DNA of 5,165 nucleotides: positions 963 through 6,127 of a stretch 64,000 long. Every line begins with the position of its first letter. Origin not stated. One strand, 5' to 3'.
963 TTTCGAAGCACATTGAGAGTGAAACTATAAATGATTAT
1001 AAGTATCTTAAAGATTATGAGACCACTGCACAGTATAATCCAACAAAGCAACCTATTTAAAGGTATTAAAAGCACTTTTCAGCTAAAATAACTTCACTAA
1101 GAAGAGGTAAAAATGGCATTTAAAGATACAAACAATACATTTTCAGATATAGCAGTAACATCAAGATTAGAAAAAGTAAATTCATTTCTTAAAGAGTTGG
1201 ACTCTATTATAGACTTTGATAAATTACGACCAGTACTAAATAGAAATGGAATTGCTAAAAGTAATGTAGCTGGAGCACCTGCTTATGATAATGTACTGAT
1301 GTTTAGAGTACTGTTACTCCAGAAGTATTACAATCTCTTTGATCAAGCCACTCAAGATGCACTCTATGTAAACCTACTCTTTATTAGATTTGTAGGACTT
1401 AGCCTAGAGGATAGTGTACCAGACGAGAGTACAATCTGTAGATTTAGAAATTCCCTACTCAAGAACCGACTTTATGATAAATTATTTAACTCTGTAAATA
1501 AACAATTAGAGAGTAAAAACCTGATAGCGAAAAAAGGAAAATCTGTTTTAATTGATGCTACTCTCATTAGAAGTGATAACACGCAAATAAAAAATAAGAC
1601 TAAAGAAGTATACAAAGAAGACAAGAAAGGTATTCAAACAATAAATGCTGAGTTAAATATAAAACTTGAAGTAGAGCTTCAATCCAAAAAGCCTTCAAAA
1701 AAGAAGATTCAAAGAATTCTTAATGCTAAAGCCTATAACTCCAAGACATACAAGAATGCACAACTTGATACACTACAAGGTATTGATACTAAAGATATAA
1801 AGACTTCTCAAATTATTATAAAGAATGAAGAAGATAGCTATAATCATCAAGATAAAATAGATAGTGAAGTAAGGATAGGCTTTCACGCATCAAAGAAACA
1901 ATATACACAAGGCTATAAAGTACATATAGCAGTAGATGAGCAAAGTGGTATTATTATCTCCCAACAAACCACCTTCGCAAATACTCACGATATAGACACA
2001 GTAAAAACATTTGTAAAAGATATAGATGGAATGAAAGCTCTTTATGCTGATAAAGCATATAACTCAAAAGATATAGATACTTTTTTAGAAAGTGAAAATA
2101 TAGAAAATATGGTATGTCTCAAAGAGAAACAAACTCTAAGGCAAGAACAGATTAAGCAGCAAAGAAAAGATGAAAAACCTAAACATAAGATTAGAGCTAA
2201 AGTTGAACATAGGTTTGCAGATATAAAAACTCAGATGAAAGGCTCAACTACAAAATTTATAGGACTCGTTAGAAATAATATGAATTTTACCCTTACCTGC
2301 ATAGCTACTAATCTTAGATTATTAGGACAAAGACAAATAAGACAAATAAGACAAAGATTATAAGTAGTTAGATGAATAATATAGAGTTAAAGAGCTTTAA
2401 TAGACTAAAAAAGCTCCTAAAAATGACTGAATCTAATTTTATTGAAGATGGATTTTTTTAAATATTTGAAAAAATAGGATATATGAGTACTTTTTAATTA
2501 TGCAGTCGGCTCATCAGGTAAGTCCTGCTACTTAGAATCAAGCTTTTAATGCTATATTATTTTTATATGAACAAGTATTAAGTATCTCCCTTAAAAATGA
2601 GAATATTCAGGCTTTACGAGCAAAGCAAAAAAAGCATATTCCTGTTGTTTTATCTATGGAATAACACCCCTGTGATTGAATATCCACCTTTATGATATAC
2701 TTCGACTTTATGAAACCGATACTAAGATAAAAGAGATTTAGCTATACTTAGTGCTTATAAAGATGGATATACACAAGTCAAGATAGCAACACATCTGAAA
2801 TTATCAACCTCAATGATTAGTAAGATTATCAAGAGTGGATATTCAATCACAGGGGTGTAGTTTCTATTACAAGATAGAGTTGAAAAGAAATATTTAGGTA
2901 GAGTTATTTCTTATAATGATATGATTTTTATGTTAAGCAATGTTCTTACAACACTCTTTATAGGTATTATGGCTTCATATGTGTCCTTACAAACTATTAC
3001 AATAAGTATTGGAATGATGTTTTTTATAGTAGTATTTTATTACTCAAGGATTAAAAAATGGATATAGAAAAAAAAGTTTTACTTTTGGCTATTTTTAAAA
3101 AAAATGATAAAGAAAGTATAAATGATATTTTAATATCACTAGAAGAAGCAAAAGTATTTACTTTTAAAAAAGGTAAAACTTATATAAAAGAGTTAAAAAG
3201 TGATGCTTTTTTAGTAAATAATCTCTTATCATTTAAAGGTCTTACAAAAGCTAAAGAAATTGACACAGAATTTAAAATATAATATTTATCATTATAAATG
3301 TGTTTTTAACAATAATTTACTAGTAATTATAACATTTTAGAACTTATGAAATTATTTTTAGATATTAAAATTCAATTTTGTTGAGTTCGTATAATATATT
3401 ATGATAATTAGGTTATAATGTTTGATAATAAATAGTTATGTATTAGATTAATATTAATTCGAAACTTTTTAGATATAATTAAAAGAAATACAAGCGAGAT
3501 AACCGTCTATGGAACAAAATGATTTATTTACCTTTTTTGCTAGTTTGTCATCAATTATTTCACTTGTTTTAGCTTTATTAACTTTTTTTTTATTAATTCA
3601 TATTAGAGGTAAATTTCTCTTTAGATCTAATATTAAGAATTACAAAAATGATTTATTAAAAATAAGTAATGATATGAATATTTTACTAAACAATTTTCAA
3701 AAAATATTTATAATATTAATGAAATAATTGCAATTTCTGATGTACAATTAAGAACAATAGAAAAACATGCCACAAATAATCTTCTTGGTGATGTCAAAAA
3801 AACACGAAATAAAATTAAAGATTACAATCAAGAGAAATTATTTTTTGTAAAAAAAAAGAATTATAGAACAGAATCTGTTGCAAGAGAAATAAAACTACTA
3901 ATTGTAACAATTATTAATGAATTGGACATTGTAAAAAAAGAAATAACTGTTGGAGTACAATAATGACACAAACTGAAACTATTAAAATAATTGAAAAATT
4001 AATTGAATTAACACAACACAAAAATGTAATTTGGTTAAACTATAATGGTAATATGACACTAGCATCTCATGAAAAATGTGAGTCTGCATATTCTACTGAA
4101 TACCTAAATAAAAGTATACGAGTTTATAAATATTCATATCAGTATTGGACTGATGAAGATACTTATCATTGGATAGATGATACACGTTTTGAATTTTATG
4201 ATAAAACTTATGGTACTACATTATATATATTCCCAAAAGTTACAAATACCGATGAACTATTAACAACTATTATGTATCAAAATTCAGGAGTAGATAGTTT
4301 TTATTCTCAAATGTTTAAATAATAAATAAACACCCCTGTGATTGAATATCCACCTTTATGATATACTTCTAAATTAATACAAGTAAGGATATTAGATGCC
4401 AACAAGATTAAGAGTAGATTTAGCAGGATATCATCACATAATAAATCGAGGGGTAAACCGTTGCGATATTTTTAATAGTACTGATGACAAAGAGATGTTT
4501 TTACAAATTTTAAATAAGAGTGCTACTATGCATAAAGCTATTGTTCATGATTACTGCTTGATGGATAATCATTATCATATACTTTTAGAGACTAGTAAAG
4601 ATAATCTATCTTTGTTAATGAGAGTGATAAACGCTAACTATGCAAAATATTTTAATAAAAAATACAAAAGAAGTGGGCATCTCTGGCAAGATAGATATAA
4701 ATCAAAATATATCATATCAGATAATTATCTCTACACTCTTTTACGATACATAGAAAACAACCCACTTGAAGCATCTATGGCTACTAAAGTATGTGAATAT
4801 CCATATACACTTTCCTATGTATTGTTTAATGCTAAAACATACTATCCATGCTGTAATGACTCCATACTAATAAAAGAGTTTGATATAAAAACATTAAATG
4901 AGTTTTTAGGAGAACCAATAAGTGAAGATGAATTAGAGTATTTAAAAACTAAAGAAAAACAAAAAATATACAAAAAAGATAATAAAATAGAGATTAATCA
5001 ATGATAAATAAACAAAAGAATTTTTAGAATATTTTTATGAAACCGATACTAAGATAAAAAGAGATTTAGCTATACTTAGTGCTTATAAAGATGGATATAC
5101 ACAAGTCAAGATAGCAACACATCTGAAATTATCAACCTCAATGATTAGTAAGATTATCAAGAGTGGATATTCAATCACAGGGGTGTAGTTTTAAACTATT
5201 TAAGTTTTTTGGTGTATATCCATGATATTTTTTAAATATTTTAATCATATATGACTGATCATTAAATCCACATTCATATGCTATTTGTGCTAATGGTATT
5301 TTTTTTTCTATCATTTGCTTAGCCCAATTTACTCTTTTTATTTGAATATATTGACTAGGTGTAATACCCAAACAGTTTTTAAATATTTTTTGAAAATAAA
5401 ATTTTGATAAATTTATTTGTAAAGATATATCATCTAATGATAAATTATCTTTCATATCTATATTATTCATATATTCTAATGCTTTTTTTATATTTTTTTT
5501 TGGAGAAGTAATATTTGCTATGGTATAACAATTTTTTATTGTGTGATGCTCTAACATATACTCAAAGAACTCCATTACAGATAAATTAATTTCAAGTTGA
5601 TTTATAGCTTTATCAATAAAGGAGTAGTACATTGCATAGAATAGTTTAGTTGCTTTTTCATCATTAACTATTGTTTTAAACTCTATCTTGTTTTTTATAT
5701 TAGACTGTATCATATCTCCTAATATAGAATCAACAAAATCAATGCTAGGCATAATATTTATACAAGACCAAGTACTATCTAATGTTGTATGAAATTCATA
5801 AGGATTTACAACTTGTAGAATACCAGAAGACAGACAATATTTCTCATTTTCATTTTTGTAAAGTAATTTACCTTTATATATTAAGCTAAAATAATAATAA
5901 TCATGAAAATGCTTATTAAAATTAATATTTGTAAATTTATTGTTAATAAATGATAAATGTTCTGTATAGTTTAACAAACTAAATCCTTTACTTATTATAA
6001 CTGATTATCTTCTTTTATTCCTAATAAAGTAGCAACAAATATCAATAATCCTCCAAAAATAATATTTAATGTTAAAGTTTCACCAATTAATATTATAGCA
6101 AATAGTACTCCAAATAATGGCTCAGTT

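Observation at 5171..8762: Operon encoding an ArgG-like :: PF10014 amino-acid-hydroxylase fusion, an EamA exporter and an AraC regulator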

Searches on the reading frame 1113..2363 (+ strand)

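Call 3: search_protein_families(library=pfam, proteins=[window:1113-2363:+], max_evalue=0.01)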
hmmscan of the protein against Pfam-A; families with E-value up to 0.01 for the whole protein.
window:1113-2363:+ (416 aa): 5 families
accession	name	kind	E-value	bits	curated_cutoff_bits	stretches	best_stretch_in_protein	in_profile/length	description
PF01609.27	DDE_Tnp_1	-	8.5e-24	84.9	23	1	258-401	26-200/200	Transposase DDE domain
PF05598.16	DUF772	-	1.8e-20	73.2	23.1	1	54-127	1-73/74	Transposase domain (DUF772)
PF13612.12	DDE_Tnp_1_3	-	3.2e-09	37.4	27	1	264-346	42-119/155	Transposase DDE domain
PF13751.12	DDE_Tnp_1_6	-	8e-07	29.8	25.1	1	337-402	54-122/125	Transposase DDE domain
PF13359.12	DDE_Tnp_4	-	0.0054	16.8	24.8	1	258-374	22-130/158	DDE superfamily endonuclease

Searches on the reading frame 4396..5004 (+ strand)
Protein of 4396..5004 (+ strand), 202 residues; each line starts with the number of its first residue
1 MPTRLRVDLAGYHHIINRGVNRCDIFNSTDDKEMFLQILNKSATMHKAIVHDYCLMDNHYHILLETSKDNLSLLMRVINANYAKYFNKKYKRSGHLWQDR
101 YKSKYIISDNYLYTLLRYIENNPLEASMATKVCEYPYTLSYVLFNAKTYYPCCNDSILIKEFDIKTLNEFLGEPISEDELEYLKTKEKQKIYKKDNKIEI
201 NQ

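Call 3: search_protein_families(library=pfam, proteins=[window:4396-5004:+], max_evalue=0.01)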
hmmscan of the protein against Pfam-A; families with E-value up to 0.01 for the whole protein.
window:4396-5004:+ (202 aa): 1 family
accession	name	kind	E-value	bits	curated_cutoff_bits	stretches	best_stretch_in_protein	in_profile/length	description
PF01797.21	Y1_Tnp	-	3.6e-15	56.6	23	1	12-122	6-121/121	Transposase IS200 like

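Call 93: search_protein_families(library=ncbifam, proteins=[P0278, window:4396-5004:+], max_evalue=0.0001)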
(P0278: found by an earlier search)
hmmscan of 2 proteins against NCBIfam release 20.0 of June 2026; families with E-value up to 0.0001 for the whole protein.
P0278 (260 aa): 1 family
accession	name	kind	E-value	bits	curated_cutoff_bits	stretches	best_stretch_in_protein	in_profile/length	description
NF047646.1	REP_Tyr_transpos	equivalog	8.4e-19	67.9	80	1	20-137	19-145/146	REP-associated tyrosine transposase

window:4396-5004:+ (202 aa): 1 family
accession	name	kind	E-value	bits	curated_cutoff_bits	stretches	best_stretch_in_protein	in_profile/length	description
NF047646.1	REP_Tyr_transpos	equivalog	2.6e-19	69.6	80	1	20-137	19-145/146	REP-associated tyrosine transposase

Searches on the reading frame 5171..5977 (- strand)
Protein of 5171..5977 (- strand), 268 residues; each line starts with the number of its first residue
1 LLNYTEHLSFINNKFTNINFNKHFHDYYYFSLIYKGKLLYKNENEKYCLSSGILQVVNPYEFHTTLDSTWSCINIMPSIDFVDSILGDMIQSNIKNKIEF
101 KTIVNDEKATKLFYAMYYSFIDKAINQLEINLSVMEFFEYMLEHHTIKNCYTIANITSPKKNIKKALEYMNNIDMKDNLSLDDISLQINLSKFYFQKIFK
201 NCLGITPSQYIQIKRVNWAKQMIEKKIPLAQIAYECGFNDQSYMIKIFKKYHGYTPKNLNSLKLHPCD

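Call 3: search_protein_families(library=pfam, proteins=[window:5171-5977:-], max_evalue=0.01)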
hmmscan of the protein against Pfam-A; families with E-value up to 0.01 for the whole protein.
window:5171-5977:- (268 aa): 3 families
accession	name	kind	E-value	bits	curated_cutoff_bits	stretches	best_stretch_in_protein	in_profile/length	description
PF00165.29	HTH_AraC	-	7.5e-21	74.2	26.6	2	175-212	5-42/42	Bacterial regulatory helix-turn-helix proteins, AraC family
PF12833.13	HTH_18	-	4.1e-19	69.1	33.6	1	187-258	4-76/80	Helix-turn-helix domain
PF02311.25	AraC_binding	-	6.2e-06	26.4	21.1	1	11-91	7-90/135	AraC-like ligand binding domain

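Call 4: search_protein_families(library=ncbifam, proteins=[window:5171-5977:-], max_evalue=0.01)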
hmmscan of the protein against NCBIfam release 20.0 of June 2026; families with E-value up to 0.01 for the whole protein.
window:5171-5977:- (268 aa): 31 families (the best 25 are shown)
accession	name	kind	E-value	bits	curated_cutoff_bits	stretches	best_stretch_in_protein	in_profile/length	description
NF047788.1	TransRegPocR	equivalog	7.9e-19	68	500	1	147-260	175-288/296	transcriptional regulator PocR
TIGR04094.1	adjacent_YSIRK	equivalog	4.1e-17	62.2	200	1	156-258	280-381/383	YSIRK-targeted surface antigen transcriptional regulator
NF007860.0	PRK10572.1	equivalog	4e-14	52.2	208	1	95-259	119-281/292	arabinose operon transcriptional regulator AraC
NF047455.1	TF_Staph_AryK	equivalog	3.2e-13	48.8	850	1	22-258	17-254/759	transcriptional regulator AryK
NF010028.0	PRK13503.1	equivalog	4.4e-12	46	288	1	11-260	19-270/278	HTH-type transcriptional activator RhaS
NF006902.0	PRK09393.1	equivalog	8.2e-11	41.6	425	1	159-258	218-317/327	transcriptional regulator FtrA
NF052534.1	RzbtTranRegRhrA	equivalog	8.6e-10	38.4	500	1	161-260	210-308/312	rhizobactin biosynthesis transcriptional regulator RhrA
NF007633.0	PRK10296.1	equivalog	9.8e-10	38.4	264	1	3-259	21-271/280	transcriptional regulator ChbR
NF008564.0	PRK11511.1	equivalog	1.3e-08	35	202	1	164-258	12-106/127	MDR efflux pump AcrAB transcriptional activator MarA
NF007243.0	PRK09685.1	equivalog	1.4e-08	34.5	199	1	159-258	196-297/303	transcriptional regulator FeaR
NF007584.0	PRK10219.1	equivalog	2e-08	34.6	174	1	163-258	7-102/107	superoxide response transcriptional regulator SoxS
NF052371.1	TransRegGbdRPseu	equivalog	2e-08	33.7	480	1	161-259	225-323/365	choline metabolism transcriptional regulator GbdR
NF012198.0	MarA_TF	equivalog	2.2e-08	34.3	250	1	164-258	12-106/124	MDR efflux pump AcrAB transcriptional activator MarA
NF007693.0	PRK10371.1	equivalog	3e-08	33.2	253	1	136-260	174-297/309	transcriptional regulator MelR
NF010026.0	PRK13501.1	equivalog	3.1e-08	33.1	363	1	175-259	189-274/290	HTH-type transcriptional activator RhaR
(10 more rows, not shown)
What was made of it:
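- Closest known: Argininosuccinate synthase. Different: The protein scores below all ArgG equivalog cutoffs (call 4).
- Checked: The ORF begins at position 26 of the Pfam profile and position 38 of the NCBIfam profile (calls 3, 4).
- Domains: calls 3, 4.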

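Call 93: search_protein_families(library=ncbifam, proteins=[P0278], max_evalue=0.0001)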
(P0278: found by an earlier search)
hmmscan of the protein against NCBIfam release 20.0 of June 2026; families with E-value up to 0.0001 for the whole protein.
P0278 (260 aa): 1 family
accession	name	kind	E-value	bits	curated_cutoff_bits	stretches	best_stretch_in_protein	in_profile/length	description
NF047646.1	REP_Tyr_transpos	equivalog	8.4e-19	67.9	80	1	20-137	19-145/146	REP-associated tyrosine transposase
